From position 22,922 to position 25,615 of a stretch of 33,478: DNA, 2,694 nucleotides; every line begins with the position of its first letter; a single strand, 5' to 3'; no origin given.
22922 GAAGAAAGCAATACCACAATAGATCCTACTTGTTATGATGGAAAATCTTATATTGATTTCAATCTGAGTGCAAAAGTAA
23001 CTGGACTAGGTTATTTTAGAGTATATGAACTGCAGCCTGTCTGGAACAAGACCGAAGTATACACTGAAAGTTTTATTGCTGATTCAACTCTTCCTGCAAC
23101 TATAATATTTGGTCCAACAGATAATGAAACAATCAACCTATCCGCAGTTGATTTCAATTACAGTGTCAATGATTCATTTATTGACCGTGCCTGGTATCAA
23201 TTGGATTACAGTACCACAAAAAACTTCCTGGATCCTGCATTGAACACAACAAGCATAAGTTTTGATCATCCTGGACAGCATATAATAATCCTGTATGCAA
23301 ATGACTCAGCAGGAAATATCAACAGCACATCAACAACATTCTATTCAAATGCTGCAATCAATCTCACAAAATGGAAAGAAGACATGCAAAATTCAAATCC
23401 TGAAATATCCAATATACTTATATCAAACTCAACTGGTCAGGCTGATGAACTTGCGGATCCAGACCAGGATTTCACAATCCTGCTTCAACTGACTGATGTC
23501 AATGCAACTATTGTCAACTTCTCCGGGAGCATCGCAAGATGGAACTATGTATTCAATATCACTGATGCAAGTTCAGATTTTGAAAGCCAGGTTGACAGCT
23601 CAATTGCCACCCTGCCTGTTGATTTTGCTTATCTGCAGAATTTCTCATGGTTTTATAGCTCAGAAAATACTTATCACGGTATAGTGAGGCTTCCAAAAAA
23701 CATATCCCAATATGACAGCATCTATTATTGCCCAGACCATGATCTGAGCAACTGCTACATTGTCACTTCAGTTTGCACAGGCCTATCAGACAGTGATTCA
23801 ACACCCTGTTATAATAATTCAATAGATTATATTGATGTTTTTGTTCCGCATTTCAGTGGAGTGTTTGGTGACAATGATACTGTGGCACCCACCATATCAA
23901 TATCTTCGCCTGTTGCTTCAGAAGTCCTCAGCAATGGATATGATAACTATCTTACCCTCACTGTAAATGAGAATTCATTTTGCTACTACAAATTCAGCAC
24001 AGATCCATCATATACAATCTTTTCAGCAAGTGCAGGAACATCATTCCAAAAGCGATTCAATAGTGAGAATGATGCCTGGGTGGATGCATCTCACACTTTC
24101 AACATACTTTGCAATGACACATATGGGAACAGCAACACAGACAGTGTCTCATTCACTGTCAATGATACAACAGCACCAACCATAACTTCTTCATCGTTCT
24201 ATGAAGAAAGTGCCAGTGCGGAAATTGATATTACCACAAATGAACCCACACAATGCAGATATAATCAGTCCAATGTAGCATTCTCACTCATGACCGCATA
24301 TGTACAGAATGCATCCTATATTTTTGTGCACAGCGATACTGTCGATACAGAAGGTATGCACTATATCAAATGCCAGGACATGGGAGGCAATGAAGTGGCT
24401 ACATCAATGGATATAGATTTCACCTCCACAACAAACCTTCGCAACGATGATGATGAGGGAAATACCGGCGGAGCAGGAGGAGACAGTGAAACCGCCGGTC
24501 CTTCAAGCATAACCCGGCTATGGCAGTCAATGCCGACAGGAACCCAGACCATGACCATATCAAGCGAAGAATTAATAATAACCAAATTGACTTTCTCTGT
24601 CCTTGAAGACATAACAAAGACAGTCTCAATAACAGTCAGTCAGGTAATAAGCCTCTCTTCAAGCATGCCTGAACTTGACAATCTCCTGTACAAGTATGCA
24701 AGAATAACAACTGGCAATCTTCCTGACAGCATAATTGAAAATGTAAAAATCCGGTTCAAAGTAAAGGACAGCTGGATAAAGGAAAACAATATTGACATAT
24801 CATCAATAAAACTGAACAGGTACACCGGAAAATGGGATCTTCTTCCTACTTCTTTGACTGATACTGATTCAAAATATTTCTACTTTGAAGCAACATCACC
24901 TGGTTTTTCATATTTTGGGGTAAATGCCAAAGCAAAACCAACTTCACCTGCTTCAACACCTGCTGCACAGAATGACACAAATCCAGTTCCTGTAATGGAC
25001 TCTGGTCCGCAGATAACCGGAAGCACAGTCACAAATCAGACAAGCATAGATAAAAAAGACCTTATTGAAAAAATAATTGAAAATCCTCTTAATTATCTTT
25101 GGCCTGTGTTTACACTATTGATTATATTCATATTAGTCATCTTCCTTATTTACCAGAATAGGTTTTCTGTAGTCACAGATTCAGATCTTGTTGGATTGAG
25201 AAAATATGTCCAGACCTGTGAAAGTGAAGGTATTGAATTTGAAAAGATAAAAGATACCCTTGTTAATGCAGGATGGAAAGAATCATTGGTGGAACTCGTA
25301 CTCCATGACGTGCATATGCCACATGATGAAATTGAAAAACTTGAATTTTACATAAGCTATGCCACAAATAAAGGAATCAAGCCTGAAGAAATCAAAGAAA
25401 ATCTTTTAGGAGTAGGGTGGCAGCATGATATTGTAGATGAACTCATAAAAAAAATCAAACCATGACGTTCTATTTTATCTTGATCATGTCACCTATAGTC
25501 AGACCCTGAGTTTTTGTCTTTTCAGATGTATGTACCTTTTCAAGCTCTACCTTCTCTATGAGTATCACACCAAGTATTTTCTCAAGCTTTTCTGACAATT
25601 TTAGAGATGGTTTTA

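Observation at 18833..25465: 2210-aa sequon-saturated modular surface protein with LamG lectin-like and PGF-pre-PGF domains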

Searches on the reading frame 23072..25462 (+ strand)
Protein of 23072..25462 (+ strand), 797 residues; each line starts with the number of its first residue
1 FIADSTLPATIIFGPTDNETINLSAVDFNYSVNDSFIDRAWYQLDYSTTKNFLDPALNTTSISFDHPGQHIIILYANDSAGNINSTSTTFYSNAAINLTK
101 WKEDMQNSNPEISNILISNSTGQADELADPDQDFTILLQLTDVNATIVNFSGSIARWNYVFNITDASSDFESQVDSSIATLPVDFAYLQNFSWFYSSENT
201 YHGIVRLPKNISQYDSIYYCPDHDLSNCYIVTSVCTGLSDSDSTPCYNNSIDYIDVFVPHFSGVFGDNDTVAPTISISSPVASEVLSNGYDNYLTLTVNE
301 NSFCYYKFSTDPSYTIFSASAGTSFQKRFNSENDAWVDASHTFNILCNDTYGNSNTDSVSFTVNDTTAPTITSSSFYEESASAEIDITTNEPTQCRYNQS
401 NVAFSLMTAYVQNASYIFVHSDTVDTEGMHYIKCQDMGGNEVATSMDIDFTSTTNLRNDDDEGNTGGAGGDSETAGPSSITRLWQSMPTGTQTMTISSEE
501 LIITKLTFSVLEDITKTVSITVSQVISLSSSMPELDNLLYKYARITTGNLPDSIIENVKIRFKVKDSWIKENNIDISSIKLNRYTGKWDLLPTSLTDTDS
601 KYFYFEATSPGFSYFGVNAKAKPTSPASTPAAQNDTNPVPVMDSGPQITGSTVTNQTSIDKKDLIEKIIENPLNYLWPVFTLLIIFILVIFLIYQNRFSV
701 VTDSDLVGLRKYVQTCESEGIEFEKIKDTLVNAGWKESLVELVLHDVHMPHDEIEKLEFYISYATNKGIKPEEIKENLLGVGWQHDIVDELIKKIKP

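Call 74: find_related_loci(query=A5, collection=genome_contigs, flank=8000)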
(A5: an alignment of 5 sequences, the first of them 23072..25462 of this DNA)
Query A5 (797 aa) in genome_contigs; peptide patterns used: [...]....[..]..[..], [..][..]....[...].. (x = any residue, [..] = any of these).
500 stretches matched a pattern; 137 encode a relative of the query (tblastn E <= 1e-3); the best 80 are kept; 80 distinct loci.
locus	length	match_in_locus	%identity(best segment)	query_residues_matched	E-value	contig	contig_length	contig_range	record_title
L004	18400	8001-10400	42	1-796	0e+0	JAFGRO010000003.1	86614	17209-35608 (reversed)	MAG: Candidatus Woesearchaeota archaeon isolate Zod_Metabat.833 k87_617020, whole genome shotgun sequence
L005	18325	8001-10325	37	4-796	3e-150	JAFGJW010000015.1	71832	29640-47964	MAG: Candidatus Woesearchaeota archaeon isolate Zod_Metabat.297 k87_9221705, whole genome shotgun sequence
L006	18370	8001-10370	36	1-794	2e-132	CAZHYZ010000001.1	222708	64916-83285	MAG TPA_asm: uncultured Methanosarcinales archaeon isolate SRP141376_co3_443 genome assembly, contig: NODE_50_length_222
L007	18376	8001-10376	35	3-796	3e-130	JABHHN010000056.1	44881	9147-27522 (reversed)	MAG: archaeon isolate SI037_bin40 k141_1418803, whole genome shotgun sequence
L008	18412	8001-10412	36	4-796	3e-149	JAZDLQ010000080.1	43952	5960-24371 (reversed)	MAG: archaeon isolate MEGAHIT-group-0.609 k141_6061105, whole genome shotgun sequence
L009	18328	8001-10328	32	1-795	2e-117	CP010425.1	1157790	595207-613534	Archaeon GW2011_AR15 chromosome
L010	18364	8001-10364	35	3-796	2e-131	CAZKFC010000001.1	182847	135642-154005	MAG TPA_asm: uncultured Methanosarcinales archaeon isolate binchicken_co19_615 genome assembly, contig: NODE_16_length_1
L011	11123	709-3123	32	4-796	5e-111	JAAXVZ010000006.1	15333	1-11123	MAG: Nanoarchaeota archaeon isolate W9_Combined_metabat1_108 W9_Combined_metabat1_108_NODE_2064, whole genome shotgun se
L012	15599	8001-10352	34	4-790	2e-134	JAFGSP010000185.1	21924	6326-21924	MAG: Candidatus Woesearchaeota archaeon isolate Zod_Metabat.908 k87_13484235, whole genome shotgun sequence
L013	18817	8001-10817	28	1-796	7e-58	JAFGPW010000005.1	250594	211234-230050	MAG: Candidatus Woesearchaeota archaeon isolate Zod_Metabat.712 k87_4201684, whole genome shotgun sequence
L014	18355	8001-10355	26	1-671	4e-46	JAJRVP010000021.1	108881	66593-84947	MAG: archaeon isolate Dive96_bin10.467 k141_5012596, whole genome shotgun sequence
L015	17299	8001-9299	29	3-620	6e-22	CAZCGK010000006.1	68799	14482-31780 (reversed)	MAG TPA_asm: uncultured archaeon isolate binchicken_co6_226 genome assembly, contig: NODE_169_length_68799_cov_10.675084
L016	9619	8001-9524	30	1-692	1e-21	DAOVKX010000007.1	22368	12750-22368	MAG TPA_asm: Candidatus Nanohaloarchaea archaeon isolate CSMAG_1430 CSMAG_1430_k141_2505935_length_22368_cov_10.1148, wh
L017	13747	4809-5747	30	338-645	2e-20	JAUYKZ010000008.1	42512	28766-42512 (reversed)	MAG: archaeon isolate C24_metabat.bin.228 C24_k141_27868, whole genome shotgun sequence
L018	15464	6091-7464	25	313-795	8e-20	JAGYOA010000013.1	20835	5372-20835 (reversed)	Candidatus Woesearchaeota archaeon isolate M55A3 13, whole genome shotgun sequence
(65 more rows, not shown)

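Call 77: search_protein_families(library=pfam, proteins=[L004:6816-8030:+, L005:5973-7955:+, L007:4515-8009:+, L008:6525-8063:+, L009:6072-7952:+, L010:5988-7994:+, L012:6810-8201:+, L013:4881-8453:+], max_evalue=0.001)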
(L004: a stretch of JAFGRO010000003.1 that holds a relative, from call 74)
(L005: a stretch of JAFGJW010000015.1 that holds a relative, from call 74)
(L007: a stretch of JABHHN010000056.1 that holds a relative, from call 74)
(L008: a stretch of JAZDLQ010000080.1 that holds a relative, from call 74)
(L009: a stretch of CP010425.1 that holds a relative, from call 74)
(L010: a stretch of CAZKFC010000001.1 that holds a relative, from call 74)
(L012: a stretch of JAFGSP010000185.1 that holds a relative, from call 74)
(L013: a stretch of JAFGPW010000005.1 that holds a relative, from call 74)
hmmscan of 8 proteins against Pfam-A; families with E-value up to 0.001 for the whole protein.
L004:6816-8030:+ (405 aa): 0 families

L005:5973-7955:+ (661 aa): 1 family
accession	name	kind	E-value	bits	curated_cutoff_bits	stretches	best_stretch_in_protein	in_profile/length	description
PF16656.11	Pur_ac_phosph_N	-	7.2e-07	30.1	30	1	314-398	4-93/93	Purple acid Phosphatase, N-terminal domain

L007:4515-8009:+ (1165 aa): 1 family
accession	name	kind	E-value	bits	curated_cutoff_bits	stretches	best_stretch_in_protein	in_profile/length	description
PF00082.27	Peptidase_S8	-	3.2e-47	161.7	21.8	1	159-434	3-280/288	Subtilase family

L008:6525-8063:+ (513 aa): 0 families

L009:6072-7952:+ (627 aa): 2 families
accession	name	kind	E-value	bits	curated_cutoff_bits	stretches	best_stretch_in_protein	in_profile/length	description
PF00082.27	Peptidase_S8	-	8.9e-40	137.2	21.8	1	156-533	1-273/288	Subtilase family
PF00431.26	CUB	-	0.00021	22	21.4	1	195-283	16-108/110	CUB domain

L010:5988-7994:+ (669 aa): 2 families
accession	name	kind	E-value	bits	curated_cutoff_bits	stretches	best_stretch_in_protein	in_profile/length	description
PF02889.21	Sec63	-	1.2e-05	25.1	25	0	560-598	168-206/252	Sec63 Brl domain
PF19077.6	Big_13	-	0.0002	22.2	27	0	413-492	22-100/102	Bacterial Ig-like domain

L012:6810-8201:+ (464 aa): 1 family
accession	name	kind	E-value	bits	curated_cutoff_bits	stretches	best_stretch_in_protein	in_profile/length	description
PF19077.6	Big_13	-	1.2e-07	32.5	27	0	331-399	31-102/102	Bacterial Ig-like domain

L013:4881-8453:+ (1191 aa): 3 families
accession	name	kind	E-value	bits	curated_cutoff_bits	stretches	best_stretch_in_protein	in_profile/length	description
PF00041.27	fn3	-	6.2e-05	23.6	25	0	729-760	47-73/84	Fibronectin type III domain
PF16656.11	Pur_ac_phosph_N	-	0.00033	21.6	30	1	703-756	26-81/93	Purple acid Phosphatase, N-terminal domain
PF25059.1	FN3_DSCAM-DSCAML_C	-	0.00086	20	39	0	732-774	41-81/89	DSCAM/DSCAML C-terminal Fn3-like domain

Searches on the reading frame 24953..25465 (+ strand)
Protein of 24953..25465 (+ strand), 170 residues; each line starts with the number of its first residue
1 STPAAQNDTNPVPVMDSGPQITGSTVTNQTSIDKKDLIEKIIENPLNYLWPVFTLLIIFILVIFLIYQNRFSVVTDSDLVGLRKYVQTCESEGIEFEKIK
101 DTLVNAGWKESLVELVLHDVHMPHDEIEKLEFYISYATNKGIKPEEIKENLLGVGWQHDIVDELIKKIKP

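Call 19: search_protein_families(library=ncbifam, proteins=[window:24953-25465:+], max_evalue=1)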
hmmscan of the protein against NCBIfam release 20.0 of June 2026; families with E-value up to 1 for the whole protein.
window:24953-25465:+ (170 aa): 1 family
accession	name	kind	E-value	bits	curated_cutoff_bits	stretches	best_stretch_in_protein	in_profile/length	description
NF040500.1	Bdr_N_group2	subfamily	0.056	13.3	40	0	94-117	9-32/47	Bdr family repetitive protein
